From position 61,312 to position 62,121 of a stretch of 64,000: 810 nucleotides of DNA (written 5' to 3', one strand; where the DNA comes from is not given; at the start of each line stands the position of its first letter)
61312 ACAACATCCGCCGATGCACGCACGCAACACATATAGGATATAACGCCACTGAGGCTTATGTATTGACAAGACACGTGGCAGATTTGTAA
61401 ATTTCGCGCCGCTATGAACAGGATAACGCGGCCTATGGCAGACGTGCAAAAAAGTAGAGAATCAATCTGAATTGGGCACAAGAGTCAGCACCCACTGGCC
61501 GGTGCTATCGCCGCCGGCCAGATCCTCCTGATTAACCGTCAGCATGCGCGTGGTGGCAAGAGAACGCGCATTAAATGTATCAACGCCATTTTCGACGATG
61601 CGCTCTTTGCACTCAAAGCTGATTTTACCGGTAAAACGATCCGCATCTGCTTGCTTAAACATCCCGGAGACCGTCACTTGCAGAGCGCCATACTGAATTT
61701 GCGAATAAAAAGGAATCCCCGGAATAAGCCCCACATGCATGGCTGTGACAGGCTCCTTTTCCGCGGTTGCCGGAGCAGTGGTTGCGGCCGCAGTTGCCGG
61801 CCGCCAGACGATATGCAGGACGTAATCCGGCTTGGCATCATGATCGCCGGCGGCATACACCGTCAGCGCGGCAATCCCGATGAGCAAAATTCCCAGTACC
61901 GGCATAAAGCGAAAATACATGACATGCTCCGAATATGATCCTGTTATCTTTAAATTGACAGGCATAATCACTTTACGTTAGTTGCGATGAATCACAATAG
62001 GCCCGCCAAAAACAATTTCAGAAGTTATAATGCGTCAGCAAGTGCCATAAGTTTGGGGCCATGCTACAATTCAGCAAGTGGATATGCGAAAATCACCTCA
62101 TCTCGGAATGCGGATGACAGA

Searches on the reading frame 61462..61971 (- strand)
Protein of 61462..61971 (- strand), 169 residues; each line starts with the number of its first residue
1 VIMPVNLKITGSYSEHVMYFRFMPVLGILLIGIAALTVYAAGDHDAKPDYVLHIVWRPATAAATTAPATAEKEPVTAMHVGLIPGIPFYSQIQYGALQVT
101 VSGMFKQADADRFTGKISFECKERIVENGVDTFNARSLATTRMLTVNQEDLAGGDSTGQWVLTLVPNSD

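Call 3: search_protein_families(library=pfam, proteins=[window:61462-61971:-], max_evalue=0.1)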
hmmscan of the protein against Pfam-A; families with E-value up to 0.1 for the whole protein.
window:61462-61971:- (169 aa): 0 families

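Call 4: search_protein_families(library=ncbifam, proteins=[window:61462-61971:-], max_evalue=0.1)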
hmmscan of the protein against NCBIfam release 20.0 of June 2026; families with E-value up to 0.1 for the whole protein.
window:61462-61971:- (169 aa): 0 families
